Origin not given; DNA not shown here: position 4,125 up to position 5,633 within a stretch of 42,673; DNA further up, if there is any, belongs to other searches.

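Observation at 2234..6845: Five-ORF dideoxy / branched-chain nucleotide-sugar pathway embedded in the head-morphogenesis operon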

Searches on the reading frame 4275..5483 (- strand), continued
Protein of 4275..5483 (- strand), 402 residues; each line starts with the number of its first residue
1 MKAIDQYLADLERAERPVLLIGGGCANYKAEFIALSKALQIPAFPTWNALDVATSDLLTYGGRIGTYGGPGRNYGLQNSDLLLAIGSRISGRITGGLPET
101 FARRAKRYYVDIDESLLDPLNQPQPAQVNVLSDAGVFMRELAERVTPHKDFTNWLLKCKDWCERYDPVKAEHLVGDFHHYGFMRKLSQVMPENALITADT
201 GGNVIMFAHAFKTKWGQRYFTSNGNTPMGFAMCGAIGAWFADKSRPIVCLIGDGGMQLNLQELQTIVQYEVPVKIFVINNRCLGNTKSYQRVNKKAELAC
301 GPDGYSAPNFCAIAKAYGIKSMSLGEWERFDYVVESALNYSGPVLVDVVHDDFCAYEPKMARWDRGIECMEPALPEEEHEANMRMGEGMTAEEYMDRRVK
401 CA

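Call 71: search_protein_families(library=pfam, proteins=[L082:2084-3292:-, L082:3298-4242:-, L082:4239-5213:-, L082:5203-6399:-, L082:6383-7390:-, L082:7416-8399:-, L082:8383-9354:-, L082:11260-12222:+, L082:12312-14006:-, L082:14019-15797:-], max_evalue=0.0001)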
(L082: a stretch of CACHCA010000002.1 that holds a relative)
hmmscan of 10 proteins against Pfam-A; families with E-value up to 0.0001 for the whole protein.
L082:2084-3292:- (402 aa): 4 families
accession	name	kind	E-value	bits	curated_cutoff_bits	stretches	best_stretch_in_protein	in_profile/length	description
PF00483.29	NTP_transferase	-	3.9e-18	66.3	21.2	1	7-232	2-241/245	Nucleotidyl transferase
PF08645.17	PNK3P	-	5e-07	30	22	1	260-374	25-129/161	Polynucleotide kinase 3 phosphatase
PF13242.12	Hydrolase_like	-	1.5e-06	28.5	22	1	343-384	2-44/75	HAD-hyrolase-like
PF12804.13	NTP_transf_3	-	3.2e-06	27.8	27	1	7-114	1-98/160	MobA-like NTP transferase domain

L082:3298-4242:- (314 aa): 7 families
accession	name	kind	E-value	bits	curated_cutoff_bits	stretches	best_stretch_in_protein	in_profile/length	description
PF01370.27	Epimerase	-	1.3e-27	97.2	20.9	1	7-236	1-240/240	NAD dependent epimerase/dehydratase family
PF16363.11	GDP_Man_Dehyd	-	1.9e-21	77.4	27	1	8-298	1-331/332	GDP-mannose 4,6 dehydratase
PF04321.23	RmlD_sub_bind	-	1.4e-11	44.5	27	1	6-263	2-239/287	RmlD substrate binding domain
PF01073.25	3Beta_HSD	-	2.8e-11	43.4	22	1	9-226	2-233/280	3-beta hydroxysteroid dehydrogenase/isomerase family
PF02719.21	Polysacc_synt_2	-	1.3e-09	38.2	20.2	1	7-251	1-243/293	Polysaccharide biosynthesis protein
PF05368.20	NmrA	-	3.3e-05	24.1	27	0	6-79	4-76/298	NmrA-like family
PF13460.12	NAD_binding_10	-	8.7e-05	22.9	27.2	0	11-80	1-68/184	NAD(P)H-binding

L082:4239-5213:- (324 aa): 3 families
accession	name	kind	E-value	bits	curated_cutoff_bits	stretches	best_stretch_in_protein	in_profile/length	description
PF16363.11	GDP_Man_Dehyd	-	7.7e-57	193.7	27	1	11-312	1-329/332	GDP-mannose 4,6 dehydratase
PF01370.27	Epimerase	-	6.5e-40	137.5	20.9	1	11-250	2-240/240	NAD dependent epimerase/dehydratase family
PF02719.21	Polysacc_synt_2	-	3.1e-08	33.6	20.2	1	11-272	2-251/293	Polysaccharide biosynthesis protein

L082:5203-6399:- (398 aa): 1 family
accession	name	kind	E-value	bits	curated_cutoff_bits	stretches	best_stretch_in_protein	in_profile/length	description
PF01041.23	DegT_DnrJ_EryC1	-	1.4e-62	212.4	19.8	1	20-394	7-359/360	DegT/DnrJ/EryC1/StrS aminotransferase family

L082:6383-7390:- (335 aa): 2 families
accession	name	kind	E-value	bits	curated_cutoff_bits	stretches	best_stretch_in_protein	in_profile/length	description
PF00288.32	GHMP_kinases_N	-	3e-16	59.9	22.3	1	76-158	4-87/87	GHMP kinases N terminal domain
PF08544.19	GHMP_kinases_C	-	2.2e-08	34.8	21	1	236-310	7-81/85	GHMP kinases C terminal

L082:7416-8399:- (327 aa): 7 families
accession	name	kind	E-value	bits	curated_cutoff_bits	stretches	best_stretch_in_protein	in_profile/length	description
PF01370.27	Epimerase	-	3.7e-49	167.7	20.9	1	10-244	1-238/240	NAD dependent epimerase/dehydratase family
PF16363.11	GDP_Man_Dehyd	-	3.9e-27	96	27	1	11-311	1-319/332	GDP-mannose 4,6 dehydratase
PF01073.25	3Beta_HSD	-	8.4e-16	58.3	22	1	11-229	1-223/280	3-beta hydroxysteroid dehydrogenase/isomerase family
PF02719.21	Polysacc_synt_2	-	7.7e-10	38.9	20.2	1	10-122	1-128/293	Polysaccharide biosynthesis protein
PF13460.12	NAD_binding_10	-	3.2e-09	37.3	27.2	1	14-133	1-109/184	NAD(P)H-binding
PF05368.20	NmrA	-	1.5e-07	31.8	27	1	7-131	2-115/298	NmrA-like family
PF07993.18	NAD_binding_4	-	2e-05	24.3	20.1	0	12-38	1-27/258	Male sterility protein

L082:8383-9354:- (323 aa): 6 families
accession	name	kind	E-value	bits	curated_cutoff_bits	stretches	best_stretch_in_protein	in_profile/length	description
PF01370.27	Epimerase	-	2.7e-40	138.7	20.9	1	11-248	1-240/240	NAD dependent epimerase/dehydratase family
PF16363.11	GDP_Man_Dehyd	-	1.2e-24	87.8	27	1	12-311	1-331/332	GDP-mannose 4,6 dehydratase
PF01073.25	3Beta_HSD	-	1e-12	48.1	22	1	12-237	1-230/280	3-beta hydroxysteroid dehydrogenase/isomerase family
PF07993.18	NAD_binding_4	-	3.4e-11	43.2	20.1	1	63-202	81-228/258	Male sterility protein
PF02719.21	Polysacc_synt_2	-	6.2e-09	35.9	20.2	1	11-122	1-128/293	Polysaccharide biosynthesis protein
PF04321.23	RmlD_sub_bind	-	1.5e-05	24.7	27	1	10-270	2-235/287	RmlD substrate binding domain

L082:11260-12222:+ (320 aa): 5 families
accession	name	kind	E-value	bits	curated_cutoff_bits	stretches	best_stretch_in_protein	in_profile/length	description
PF01370.27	Epimerase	-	6.5e-33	114.6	20.9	1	10-235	1-226/240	NAD dependent epimerase/dehydratase family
PF16363.11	GDP_Man_Dehyd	-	3.9e-14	53.3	27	1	93-268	99-270/332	GDP-mannose 4,6 dehydratase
PF01073.25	3Beta_HSD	-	5.6e-11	42.4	22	1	11-233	1-228/280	3-beta hydroxysteroid dehydrogenase/isomerase family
PF13460.12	NAD_binding_10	-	1.5e-08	35.1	27.2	1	14-131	1-109/184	NAD(P)H-binding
PF02719.21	Polysacc_synt_2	-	3.2e-08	33.6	20.2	0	10-126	1-134/293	Polysaccharide biosynthesis protein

L082:12312-14006:- (564 aa): 0 families

L082:14019-15797:- (592 aa): 5 families
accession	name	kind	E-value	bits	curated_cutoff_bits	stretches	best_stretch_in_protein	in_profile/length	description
PF00005.33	ABC_tran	-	1.5e-34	120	25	1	375-524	1-137/137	ABC transporter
PF02463.25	SMC_N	-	1.7e-06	28.1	40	0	376-563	16-209/220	RecF/RecN/SMC N terminal domain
PF13555.12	AAA_29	-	3e-06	27.3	27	1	382-416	19-52/61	P-loop containing region of AAA domain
PF13304.12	AAA_21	-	1.3e-05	25.9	27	0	388-430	2-42/304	AAA domain, putative AbiEii toxin, Type IV TA system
PF00664.28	ABC_membrane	-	1.4e-05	25.4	28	1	22-278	2-248/274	ABC transporter transmembrane region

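Call 80: search_protein_families(library=ncbifam, proteins=[L081:4835-5905:+, L081:5902-6669:+, L082:2084-3292:-, L082:6383-7390:-, L082:4239-5213:-, L046:3833-4822:+, L081:6528-7889:+, L081:7774-9381:+, L081:3764-4804:+, L046:6002-6943:+], max_evalue=1e-10)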
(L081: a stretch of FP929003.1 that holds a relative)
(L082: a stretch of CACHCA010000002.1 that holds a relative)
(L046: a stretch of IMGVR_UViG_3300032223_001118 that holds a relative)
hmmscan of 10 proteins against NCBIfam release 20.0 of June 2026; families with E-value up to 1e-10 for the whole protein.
L081:4835-5905:+ (356 aa): 6 families
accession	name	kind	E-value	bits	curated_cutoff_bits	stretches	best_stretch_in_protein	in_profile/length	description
NF049969.1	GlMnHpPKinHddA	equivalog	8.2e-32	111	600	1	2-297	3-308/338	D-glycero-D-manno-heptose 7-phosphate kinase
NF009948.0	PRK13412.1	equivalog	1.5e-20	72.6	721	1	85-303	724-946/974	bifunctional fucokinase/fucose-1-phosphate guanylyltransferase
TIGR00549.1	mevalon_kin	equivalog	5.1e-19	68.8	163.05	1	27-290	16-274/276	mevalonate kinase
NF003036.0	PRK03926.1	equivalog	2.7e-15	56.2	403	1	74-304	63-278/302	mevalonate kinase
NF003006.0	PRK03817.1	equivalog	4.7e-14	52.1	443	0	4-172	4-172/352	galactokinase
TIGR00131.1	gal_kin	equivalog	2.6e-13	49.6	226.65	0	80-157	103-180/388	galactokinase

L081:5902-6669:+ (255 aa): 12 families
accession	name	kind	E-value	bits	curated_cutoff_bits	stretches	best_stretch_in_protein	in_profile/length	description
NF052502.1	man1P_GTase_Rv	exception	6.8e-41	140.3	440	1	10-228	2-223/352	mannose-1-phosphate guanylyltransferase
NF049965.1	GlMnHpPGnyltfHddC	equivalog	9e-35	120.3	300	1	11-231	3-217/221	D-glycero-D-manno-heptose 1-phosphate guanosyltransferase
TIGR03992.1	Arch_glmU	subfamily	6e-30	104.4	292.1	1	11-190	3-177/393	bifunctional sugar-1-phosphate nucleotidylyltransferase/acetyltransferase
TIGR02623.1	G1P_cyt_trans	equivalog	1.7e-21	76.9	300.25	1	11-73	3-65/255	glucose-1-phosphate cytidylyltransferase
NF041313.1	UDPGP_AglF_Halo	equivalog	5.1e-21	75.2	400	1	11-185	3-178/234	UTP--glucose-1-phosphate uridylyltransferase AglF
NF045761.1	NAMPUrTaseMurU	equivalog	3e-19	69.8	250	1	12-232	4-224/226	N-acetylmuramate alpha-1-phosphate uridylyltransferase MurU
TIGR01208.1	rmlA_long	equivalog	2.7e-18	66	320.25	1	12-198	3-192/353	glucose-1-phosphate thymidylyltransferase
TIGR01173.1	glmU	equivalog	4.8e-16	58.6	366.85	1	10-184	2-175/452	bifunctional UDP-N-acetylglucosamine diphosphorylase/glucosamine-1-phosphate N-acetyltransferase GlmU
NF010935.0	PRK14355.1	equivalog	3.3e-13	49.1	718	1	11-184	6-181/459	bifunctional UDP-N-acetylglucosamine diphosphorylase/glucosamine-1-phosphate N-acetyltransferase GlmU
NF010940.0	PRK14360.1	equivalog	1.5e-12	46.9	602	1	11-183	4-178/452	bifunctional UDP-N-acetylglucosamine diphosphorylase/glucosamine-1-phosphate N-acetyltransferase GlmU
NF041173.1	Sug_nt_acttase_Thmprot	equivalog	3.8e-12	45.9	600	1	11-186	3-173/405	bifunctional sugar-1-phosphate nucleotidylyltransferase/acetyltransferase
TIGR02091.1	glgC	equivalog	7e-12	45.1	424.9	0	11-185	3-202/364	glucose-1-phosphate adenylyltransferase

L082:2084-3292:- (402 aa): 17 families
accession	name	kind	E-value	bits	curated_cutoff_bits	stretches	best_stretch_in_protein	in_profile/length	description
NF049965.1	GlMnHpPGnyltfHddC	equivalog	2.5e-42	145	300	1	6-228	2-216/221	D-glycero-D-manno-heptose 1-phosphate guanosyltransferase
NF006506.0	PRK08942.1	equivalog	1e-34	119.6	178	1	239-383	3-141/182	D-glycero-beta-D-manno-heptose 1,7-bisphosphate 7-phosphatase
TIGR00213.1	GmhB_yaeD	subfamily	8.9e-34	116.7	149.6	1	239-382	1-143/176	D-glycero-beta-D-manno-heptose 1,7-bisphosphate 7-phosphatase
NF050049.1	HBPPhtaseGmhB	domain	1.3e-30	106.5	250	1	239-387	3-142/171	D-glycero-alpha-D-manno-heptose-1,7-bisphosphate 7-phosphatase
TIGR01656.1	Histidinol-ppas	subfamily_domain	6e-30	104.1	84.15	1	240-382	1-139/149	histidinol-phosphate phosphatase domain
NF052502.1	man1P_GTase_Rv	exception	2.8e-28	98.8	440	1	6-244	2-241/352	mannose-1-phosphate guanylyltransferase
TIGR01662.1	HAD-SF-IIIA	subfamily_domain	6.1e-28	97.7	44.6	1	240-387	1-137/141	HAD-IIIA family hydrolase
TIGR03992.1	Arch_glmU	subfamily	4.3e-26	91.7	292.1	1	6-235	2-229/393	bifunctional sugar-1-phosphate nucleotidylyltransferase/acetyltransferase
TIGR02623.1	G1P_cyt_trans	equivalog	9.4e-23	81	300.25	1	6-82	2-78/255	glucose-1-phosphate cytidylyltransferase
TIGR01261.1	hisB_Nterm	equivalog_domain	9e-21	74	140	1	239-389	1-147/161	histidinol-phosphatase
NF003937.0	PRK05446.1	equivalog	1.2e-19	70.6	443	1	239-390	3-150/355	bifunctional histidinol-phosphatase/imidazoleglycerol-phosphate dehydratase HisB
NF045761.1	NAMPUrTaseMurU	equivalog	3.9e-16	59.6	250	1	6-229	2-223/226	N-acetylmuramate alpha-1-phosphate uridylyltransferase MurU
NF041313.1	UDPGP_AglF_Halo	equivalog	5.1e-16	58.8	400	1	6-121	2-115/234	UTP--glucose-1-phosphate uridylyltransferase AglF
NF041173.1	Sug_nt_acttase_Thmprot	equivalog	1.5e-14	53.7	600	1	6-227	2-221/405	bifunctional sugar-1-phosphate nucleotidylyltransferase/acetyltransferase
NF041135.1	IPPtranDIPPsyn_Thcocales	equivalog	1.9e-13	50.2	580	1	6-254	2-234/419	bifunctional L-myo-inositol-1-phosphate cytidylyltransferase/CDP-L-myo-inositol myo-inositolphosphotransferase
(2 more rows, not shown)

L082:6383-7390:- (335 aa): 6 families
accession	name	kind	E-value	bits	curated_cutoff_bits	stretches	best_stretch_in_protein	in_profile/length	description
NF049969.1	GlMnHpPKinHddA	equivalog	4.2e-47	161.2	600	1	4-311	5-319/338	D-glycero-D-manno-heptose 7-phosphate kinase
TIGR00549.1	mevalon_kin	equivalog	1.9e-27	96.5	163.05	1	31-293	20-275/276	mevalonate kinase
NF009948.0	PRK13412.1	equivalog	1.2e-23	82.8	721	1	73-310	714-950/974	bifunctional fucokinase/fucose-1-phosphate guanylyltransferase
NF003036.0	PRK03926.1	equivalog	2.1e-18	66.5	403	1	66-300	51-272/302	mevalonate kinase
TIGR00131.1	gal_kin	equivalog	5.1e-13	48.7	226.65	0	68-191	90-214/388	galactokinase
NF003006.0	PRK03817.1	equivalog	6.9e-13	48.3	443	0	3-206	3-200/352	galactokinase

L082:4239-5213:- (324 aa): 9 families
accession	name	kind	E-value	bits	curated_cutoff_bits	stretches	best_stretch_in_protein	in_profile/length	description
TIGR01181.1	dTDP_gluc_dehyt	equivalog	1.5e-37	129.4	365.1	1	11-313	3-305/321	dTDP-glucose 4,6-dehydratase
TIGR01472.1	gmd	equivalog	2e-30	106.2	415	1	9-316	2-335/342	GDP-mannose 4,6-dehydratase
TIGR04180.1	EDH_00030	hypoth_equivalog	4e-30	104.9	475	1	11-306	2-296/297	NAD-dependent 4,6-dehydratase LegB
TIGR01179.1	galE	equivalog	1.5e-29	102.9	262.3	1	11-310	3-316/332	UDP-glucose 4-epimerase GalE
TIGR02622.1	CDP_4_6_dhtase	equivalog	1.5e-21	76.9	278.45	1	8-174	5-173/352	CDP-glucose 4,6-dehydratase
NF007582.0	PRK10217.1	equivalog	9.6e-21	74.3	698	1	8-261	2-263/355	dTDP-glucose 4,6-dehydratase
NF007490.0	PRK10084.1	subfamily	4.8e-16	58.7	649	1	12-311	5-326/361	dTDP-glucose 4,6-dehydratase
NF011728.1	PRK15181.1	equivalog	5.6e-13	48.6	760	1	8-310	16-328/348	Vi polysaccharide biosynthesis UDP-N-acetylglucosaminuronic acid C-4 epimerase TviC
TIGR02197.1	heptose_epim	equivalog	1e-12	47.9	274.6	1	12-270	3-262/316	ADP-glyceromanno-heptose 6-epimerase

L046:3833-4822:+ (329 aa): 7 families
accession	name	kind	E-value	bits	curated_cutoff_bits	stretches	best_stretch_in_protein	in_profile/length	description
NF049969.1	GlMnHpPKinHddA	equivalog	1.4e-42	146.3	600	1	2-325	3-334/338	D-glycero-D-manno-heptose 7-phosphate kinase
NF009948.0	PRK13412.1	equivalog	2.1e-24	85.3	721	1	84-310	723-950/974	bifunctional fucokinase/fucose-1-phosphate guanylyltransferase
TIGR00549.1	mevalon_kin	equivalog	1.6e-20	73.7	163.05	1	68-295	58-276/276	mevalonate kinase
NF003036.0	PRK03926.1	equivalog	2.5e-17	62.9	403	1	79-308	68-279/302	mevalonate kinase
NF003006.0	PRK03817.1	equivalog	1.7e-15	56.9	443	0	49-178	49-179/352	galactokinase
TIGR00131.1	gal_kin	equivalog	8.6e-13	47.9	226.65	0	81-156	104-179/388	galactokinase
NF001816.0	PRK00555.1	equivalog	1e-11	44.4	509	0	236-311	265-339/363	galactokinase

L081:6528-7889:+ (453 aa): 58 families (the best 25 are shown)
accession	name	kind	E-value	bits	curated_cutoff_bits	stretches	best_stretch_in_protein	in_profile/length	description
NF041091.1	asp_aminotase_Arch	equivalog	2e-57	194.8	550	1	78-441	14-374/376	aspartate aminotransferase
NF041364.1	GntC_guanitoxin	equivalog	3.5e-57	193.9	415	1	96-438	3-353/356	guanitoxin biosynthesis PLP-dependent (S)-gamma-hydroxy-L-arginine cyclodehydratase GntC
NF004770.0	PRK06108.1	subfamily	4.1e-51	174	422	1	96-443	41-393/396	pyridoxal phosphate-dependent aminotransferase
NF006514.0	PRK08960.1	equivalog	5.1e-46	157.2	554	1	65-439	6-382/388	pyridoxal phosphate-dependent aminotransferase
NF005744.0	PRK07568.1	subfamily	5.9e-46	157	389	1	64-433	3-381/398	pyridoxal phosphate-dependent aminotransferase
NF004975.0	PRK06348.1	equivalog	6.2e-46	157.1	549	1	76-437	14-378/384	pyridoxal phosphate-dependent aminotransferase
NF005816.0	PRK07682.1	equivalog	2.1e-42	145.1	620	1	92-444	30-385/390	aminotransferase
NF005305.0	PRK06836.1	equivalog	4.4e-42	144.7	376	1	90-441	33-390/396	pyridoxal phosphate-dependent aminotransferase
NF006488.0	PRK08912.1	equivalog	1.9e-41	142.3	498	1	91-442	26-384/387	aminotransferase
NF005732.0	PRK07550.1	equivalog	1.1e-39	136.6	366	1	81-430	22-375/389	aminotransferase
NF006756.0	PRK09276.1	subfamily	1.5e-39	136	507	1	78-438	17-382/387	LL-diaminopimelate aminotransferase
TIGR03540.1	DapC_direct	equivalog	3.7e-39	134.8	593.25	1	79-437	16-379/383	LL-diaminopimelate aminotransferase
NF004621.0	PRK05957.1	equivalog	8.9e-39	133.3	498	1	102-438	38-379/389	pyridoxal phosphate-dependent aminotransferase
NF005601.0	PRK07337.1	equivalog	6.5e-38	130.8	496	1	61-438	5-388/394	pyridoxal phosphate-dependent aminotransferase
NF005817.0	PRK07683.1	equivalog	7.6e-38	130.2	575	1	91-444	28-383/387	aminotransferase A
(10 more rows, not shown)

L081:7774-9381:+ (535 aa): 15 families
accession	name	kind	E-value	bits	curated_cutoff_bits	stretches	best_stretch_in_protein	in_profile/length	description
TIGR02026.1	BchE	equivalog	1.3e-37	129.8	481.35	1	58-448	15-393/497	magnesium-protoporphyrin IX monomethyl ester anaerobic oxidative cyclase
TIGR03471.1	HpnJ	equivalog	2.4e-34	119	577.6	1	61-499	30-439/472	hopanoid biosynthesis associated radical SAM protein HpnJ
NF050148.1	rSAM_ApyD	equivalog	5.6e-31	107.6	750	1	139-417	102-363/645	RiPP biosynthesis radical SAM protein ApyD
TIGR04295.1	B12_rSAM_oligo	hypoth_equivalog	3.4e-26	91.9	400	1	65-453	25-391/422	TIGR04295 family B12-binding domain-containing radical SAM protein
NF033070.1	rSAM_AprD4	equivalog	4.9e-26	91.6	500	1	191-449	147-397/456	AprD4 family radical SAM diol-dehydratase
TIGR04072.2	rSAM_ladder_B12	equivalog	6.7e-24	84.3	360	1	248-446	179-376/443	lipid biosynthesis B12-binding/radical SAM protein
NF038361.1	rSAM_Sden_1168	equivalog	4.4e-22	78.3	575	1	164-444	200-475/560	Sden_1168 family B12-binding radical SAM P-methyltransferase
TIGR04479.1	bcpD_PhpK_rSAM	subfamily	1.4e-21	76.5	600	1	236-430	229-416/504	PhpK family radical SAM P-methyltransferase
TIGR04014.1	B12_SAM_MJ_0865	equivalog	1.2e-17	63.8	360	1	144-439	71-355/434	methyl-coenzyme M reductase glutamine C-methyltransferase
TIGR03975.1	rSAM_ocin_1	subfamily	1.6e-17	63.3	281.85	1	165-415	184-425/606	RiPP maturation radical SAM C-methyltransferase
TIGR04385.1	B12_rSAM_cofa1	equivalog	2e-17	63.6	450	1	70-414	25-358/438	B12 lower ligand biosynthesis radical SAM protein BzaD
TIGR04367.1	HpnR_B12_rSAM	equivalog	5.1e-17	61.6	650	1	144-441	93-372/490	hopanoid C-3 methylase HpnR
TIGR04013.1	B12_SAM_MJ_1487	hypoth_equivalog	7.9e-16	57.9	251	0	337-443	250-358/382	TIGR04013 family B12-binding domain/radical SAM domain-containing protein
NF045585.1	rSAM_slr0320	equivalog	2.7e-14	52.6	775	1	243-416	229-405/511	photosystem II high light acclimation radical SAM protein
TIGR04428.1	B12_rSAM_trp_MT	equivalog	1.7e-13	49.8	500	1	129-438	84-417/558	tryptophan 2-C-methyltransferase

L081:3764-4804:+ (346 aa): 10 families
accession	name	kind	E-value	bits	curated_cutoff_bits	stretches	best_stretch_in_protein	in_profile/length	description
TIGR01179.1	galE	equivalog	8.3e-26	90.6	262.3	1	39-200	2-173/332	UDP-glucose 4-epimerase GalE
TIGR01181.1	dTDP_gluc_dehyt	equivalog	1.1e-16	60.8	365.1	1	39-336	2-312/321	dTDP-glucose 4,6-dehydratase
TIGR04180.1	EDH_00030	hypoth_equivalog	9.5e-15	54.4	475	1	39-286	1-255/297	NAD-dependent 4,6-dehydratase LegB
NF007956.0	PRK10675.1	subfamily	2.7e-14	53.1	394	1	38-193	2-164/338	UDP-glucose 4-epimerase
TIGR02197.1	heptose_epim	equivalog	5.8e-13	48.7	274.6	1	39-272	1-246/316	ADP-glyceromanno-heptose 6-epimerase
NF008872.0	PRK11908.1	equivalog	7.8e-13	48.2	294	1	38-293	3-277/349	bifunctional UDP-4-keto-pentose/UDP-xylose synthase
TIGR03466.1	HpnA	hypoth_equivalog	2.3e-12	46.4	367.65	1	38-275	2-236/327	hopanoid-associated sugar epimerase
TIGR01214.1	rmlD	equivalog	3.4e-12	46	224.05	1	39-208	2-155/285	dTDP-4-dehydrorhamnose reductase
NF042422.1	oxyalk_red_OleD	equivalog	7.2e-12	45.3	580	1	38-257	2-218/329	2-alkyl-3-oxoalkanoate reductase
NF043036.1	ErythonDh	equivalog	1.3e-11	44.3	325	1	38-191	2-162/321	D-erythronate dehydrogenase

L046:6002-6943:+ (313 aa): 6 families
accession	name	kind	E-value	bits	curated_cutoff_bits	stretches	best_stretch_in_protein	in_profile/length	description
TIGR01179.1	galE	equivalog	1.6e-23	83.1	262.3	1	5-162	1-162/332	UDP-glucose 4-epimerase GalE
TIGR01181.1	dTDP_gluc_dehyt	equivalog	5.4e-23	81.6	365.1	1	5-307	1-314/321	dTDP-glucose 4,6-dehydratase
TIGR04180.1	EDH_00030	hypoth_equivalog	9.1e-20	70.9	475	1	6-254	1-256/297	NAD-dependent 4,6-dehydratase LegB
TIGR02197.1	heptose_epim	equivalog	3.8e-15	55.9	274.6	1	6-253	1-259/316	ADP-glyceromanno-heptose 6-epimerase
NF007956.0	PRK10675.1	subfamily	2.3e-12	46.7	394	0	5-158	2-162/338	UDP-glucose 4-epimerase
NF008872.0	PRK11908.1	equivalog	2.1e-11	43.4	294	0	4-254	2-271/349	bifunctional UDP-4-keto-pentose/UDP-xylose synthase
